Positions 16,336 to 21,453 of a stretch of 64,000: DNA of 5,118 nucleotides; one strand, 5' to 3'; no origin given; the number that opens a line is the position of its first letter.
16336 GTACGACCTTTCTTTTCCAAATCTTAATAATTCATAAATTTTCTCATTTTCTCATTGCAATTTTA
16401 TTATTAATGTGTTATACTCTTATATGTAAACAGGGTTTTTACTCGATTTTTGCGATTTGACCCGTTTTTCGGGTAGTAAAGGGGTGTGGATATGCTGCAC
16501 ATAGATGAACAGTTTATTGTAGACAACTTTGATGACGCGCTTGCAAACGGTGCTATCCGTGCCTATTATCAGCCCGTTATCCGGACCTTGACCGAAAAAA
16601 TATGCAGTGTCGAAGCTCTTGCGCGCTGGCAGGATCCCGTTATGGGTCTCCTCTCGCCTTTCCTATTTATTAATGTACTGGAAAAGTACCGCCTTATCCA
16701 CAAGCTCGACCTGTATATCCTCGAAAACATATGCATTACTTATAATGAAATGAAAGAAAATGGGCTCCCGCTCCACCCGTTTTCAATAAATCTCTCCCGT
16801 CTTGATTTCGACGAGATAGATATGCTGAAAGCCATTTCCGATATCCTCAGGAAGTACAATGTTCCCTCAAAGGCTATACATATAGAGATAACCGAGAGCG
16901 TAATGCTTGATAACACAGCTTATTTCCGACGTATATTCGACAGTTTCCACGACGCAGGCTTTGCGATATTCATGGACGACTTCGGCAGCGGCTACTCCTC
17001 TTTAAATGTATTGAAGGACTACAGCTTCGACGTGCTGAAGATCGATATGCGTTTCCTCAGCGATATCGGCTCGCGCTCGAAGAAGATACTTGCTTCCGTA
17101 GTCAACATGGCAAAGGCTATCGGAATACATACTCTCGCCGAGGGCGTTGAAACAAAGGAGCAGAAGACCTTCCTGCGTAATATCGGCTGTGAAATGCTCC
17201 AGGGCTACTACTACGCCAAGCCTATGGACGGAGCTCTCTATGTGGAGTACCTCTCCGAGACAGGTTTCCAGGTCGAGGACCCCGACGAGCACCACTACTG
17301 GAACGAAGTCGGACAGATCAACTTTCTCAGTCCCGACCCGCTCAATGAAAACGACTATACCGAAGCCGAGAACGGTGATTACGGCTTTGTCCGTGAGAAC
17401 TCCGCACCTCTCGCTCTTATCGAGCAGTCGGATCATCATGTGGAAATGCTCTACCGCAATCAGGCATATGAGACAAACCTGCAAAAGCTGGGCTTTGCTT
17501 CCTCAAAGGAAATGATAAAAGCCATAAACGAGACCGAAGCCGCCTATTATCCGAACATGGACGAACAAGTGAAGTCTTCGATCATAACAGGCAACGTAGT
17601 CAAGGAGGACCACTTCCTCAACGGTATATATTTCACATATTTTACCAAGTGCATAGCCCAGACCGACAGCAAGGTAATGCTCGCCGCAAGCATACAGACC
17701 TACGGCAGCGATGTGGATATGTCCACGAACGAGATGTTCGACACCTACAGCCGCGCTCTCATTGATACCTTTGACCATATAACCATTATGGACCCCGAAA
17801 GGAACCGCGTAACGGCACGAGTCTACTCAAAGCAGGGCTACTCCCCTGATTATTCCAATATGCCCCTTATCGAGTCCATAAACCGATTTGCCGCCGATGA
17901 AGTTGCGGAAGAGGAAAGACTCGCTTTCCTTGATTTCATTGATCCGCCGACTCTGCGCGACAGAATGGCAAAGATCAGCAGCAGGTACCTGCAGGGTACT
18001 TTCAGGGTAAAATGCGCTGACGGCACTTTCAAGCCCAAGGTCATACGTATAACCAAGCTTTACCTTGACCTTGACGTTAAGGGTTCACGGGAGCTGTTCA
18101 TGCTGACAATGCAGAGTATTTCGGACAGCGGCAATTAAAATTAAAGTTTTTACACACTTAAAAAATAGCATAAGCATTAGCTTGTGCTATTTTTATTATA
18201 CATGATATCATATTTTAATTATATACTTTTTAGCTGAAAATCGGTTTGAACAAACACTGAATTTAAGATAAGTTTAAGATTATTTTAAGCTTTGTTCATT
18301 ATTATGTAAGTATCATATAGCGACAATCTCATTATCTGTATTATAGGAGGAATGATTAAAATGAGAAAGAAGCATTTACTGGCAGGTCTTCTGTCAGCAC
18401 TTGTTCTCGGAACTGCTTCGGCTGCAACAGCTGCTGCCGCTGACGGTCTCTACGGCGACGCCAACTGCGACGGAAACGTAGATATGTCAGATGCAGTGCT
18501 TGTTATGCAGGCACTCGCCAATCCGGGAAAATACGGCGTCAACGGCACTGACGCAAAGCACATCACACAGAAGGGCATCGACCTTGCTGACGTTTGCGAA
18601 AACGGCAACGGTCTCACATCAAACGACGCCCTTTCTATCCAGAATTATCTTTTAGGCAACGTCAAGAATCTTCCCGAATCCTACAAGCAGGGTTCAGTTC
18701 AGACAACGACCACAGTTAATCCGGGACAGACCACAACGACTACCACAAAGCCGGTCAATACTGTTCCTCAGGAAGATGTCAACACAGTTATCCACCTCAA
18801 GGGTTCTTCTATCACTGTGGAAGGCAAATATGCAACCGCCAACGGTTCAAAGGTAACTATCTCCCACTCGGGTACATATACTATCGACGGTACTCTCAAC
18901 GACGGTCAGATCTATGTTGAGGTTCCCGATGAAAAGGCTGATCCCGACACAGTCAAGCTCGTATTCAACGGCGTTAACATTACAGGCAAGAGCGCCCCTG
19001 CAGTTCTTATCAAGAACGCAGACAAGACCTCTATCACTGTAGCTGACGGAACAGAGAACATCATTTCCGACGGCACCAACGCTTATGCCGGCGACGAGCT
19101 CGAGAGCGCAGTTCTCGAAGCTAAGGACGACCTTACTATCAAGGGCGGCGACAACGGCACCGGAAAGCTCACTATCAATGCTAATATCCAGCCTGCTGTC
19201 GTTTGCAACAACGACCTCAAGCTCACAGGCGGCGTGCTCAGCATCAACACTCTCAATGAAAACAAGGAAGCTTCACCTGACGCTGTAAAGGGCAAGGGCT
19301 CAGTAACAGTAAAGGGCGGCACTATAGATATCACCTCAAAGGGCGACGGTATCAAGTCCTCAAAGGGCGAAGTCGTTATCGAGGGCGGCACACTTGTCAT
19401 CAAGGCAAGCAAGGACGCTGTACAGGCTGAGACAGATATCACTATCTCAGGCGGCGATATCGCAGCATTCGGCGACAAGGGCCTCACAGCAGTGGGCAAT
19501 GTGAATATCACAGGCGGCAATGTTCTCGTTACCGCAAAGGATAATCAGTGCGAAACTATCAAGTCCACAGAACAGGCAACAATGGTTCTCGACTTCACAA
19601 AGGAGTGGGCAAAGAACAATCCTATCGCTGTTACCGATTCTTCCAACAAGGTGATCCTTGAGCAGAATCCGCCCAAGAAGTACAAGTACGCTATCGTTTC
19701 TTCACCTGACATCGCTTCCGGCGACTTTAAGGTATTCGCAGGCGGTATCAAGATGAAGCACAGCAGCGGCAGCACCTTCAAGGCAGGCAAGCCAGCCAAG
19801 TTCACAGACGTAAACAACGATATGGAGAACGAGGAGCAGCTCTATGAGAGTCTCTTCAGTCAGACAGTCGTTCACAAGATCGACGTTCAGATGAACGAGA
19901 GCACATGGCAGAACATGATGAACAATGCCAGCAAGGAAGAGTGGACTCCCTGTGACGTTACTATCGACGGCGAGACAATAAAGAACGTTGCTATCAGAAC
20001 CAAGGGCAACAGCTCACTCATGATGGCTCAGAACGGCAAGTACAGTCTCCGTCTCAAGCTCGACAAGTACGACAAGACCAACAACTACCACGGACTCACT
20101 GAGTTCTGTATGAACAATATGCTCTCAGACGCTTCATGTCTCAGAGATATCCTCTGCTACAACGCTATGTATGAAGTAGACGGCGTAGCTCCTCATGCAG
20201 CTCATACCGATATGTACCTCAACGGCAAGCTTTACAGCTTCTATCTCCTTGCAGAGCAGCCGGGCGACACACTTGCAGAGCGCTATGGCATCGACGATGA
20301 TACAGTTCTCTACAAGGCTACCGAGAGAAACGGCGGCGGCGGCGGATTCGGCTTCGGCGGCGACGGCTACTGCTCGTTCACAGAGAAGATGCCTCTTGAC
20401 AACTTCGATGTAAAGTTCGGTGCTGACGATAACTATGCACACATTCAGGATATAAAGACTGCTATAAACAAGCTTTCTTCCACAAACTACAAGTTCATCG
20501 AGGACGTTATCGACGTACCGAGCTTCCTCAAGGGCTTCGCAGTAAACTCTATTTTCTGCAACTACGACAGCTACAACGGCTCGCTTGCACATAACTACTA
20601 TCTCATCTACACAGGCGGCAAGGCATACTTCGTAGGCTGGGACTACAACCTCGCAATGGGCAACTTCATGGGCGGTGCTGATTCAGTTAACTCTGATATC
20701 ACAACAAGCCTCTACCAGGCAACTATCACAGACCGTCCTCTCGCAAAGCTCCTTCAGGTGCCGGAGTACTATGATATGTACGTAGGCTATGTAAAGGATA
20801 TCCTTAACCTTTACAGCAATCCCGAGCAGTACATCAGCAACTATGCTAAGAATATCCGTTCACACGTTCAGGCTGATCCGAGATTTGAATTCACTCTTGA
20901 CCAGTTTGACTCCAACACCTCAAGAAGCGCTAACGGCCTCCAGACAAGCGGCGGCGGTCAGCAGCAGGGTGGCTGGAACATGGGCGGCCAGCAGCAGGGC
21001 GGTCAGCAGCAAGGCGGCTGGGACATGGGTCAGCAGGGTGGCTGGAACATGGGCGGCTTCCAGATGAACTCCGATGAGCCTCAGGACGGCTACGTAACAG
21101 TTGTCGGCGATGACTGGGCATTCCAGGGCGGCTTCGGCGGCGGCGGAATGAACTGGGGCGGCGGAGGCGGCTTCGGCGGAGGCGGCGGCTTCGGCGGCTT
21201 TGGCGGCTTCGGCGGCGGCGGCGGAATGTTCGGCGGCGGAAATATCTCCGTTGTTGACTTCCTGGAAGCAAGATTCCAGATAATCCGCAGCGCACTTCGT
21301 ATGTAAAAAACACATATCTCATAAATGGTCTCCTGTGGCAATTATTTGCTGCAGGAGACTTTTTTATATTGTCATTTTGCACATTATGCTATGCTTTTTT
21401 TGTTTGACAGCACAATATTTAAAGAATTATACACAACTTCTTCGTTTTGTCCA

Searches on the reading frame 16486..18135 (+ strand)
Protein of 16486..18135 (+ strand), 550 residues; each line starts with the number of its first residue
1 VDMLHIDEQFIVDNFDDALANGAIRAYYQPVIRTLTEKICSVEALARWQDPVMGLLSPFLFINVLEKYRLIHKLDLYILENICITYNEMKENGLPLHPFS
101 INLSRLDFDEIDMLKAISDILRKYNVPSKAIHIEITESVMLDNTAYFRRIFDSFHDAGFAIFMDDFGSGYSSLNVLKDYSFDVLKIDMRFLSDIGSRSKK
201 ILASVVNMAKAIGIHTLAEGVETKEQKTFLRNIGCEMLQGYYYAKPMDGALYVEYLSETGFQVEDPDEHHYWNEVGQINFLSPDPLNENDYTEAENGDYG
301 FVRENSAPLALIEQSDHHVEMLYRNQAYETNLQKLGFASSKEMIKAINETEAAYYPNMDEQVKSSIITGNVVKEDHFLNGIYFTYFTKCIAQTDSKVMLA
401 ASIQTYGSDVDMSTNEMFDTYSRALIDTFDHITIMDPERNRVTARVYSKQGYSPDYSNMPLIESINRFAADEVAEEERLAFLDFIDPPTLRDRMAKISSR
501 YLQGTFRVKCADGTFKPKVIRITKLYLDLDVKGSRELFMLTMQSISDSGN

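Call 94: search_protein_families(library=pfam, proteins=[window:16486-18135:+], max_evalue=0.0001)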
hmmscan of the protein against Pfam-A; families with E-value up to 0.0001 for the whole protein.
window:16486-18135:+ (550 aa): 1 family
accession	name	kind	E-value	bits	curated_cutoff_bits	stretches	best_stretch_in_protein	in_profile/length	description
PF00563.25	EAL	-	1.7e-62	211.4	31.3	1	14-246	3-236/236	EAL domain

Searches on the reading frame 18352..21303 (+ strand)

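Call 94: search_protein_families(library=pfam, proteins=[window:18352-21303:+], max_evalue=0.0001)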
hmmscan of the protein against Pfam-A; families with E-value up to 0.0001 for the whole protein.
window:18352-21303:+ (984 aa): 3 families
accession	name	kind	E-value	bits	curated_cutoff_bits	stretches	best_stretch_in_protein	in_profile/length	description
PF14262.12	Cthe_2159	-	1.9e-51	175.3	25.8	1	165-407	2-245/262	Carbohydrate-binding domain-containing protein Cthe_2159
PF08757.17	CotH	-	4.1e-39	135.4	23.8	1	548-845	1-294/322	CotH kinase protein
PF00404.24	Dockerin_1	-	5.8e-05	23.6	22.9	0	34-101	1-57/57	Dockerin type I domain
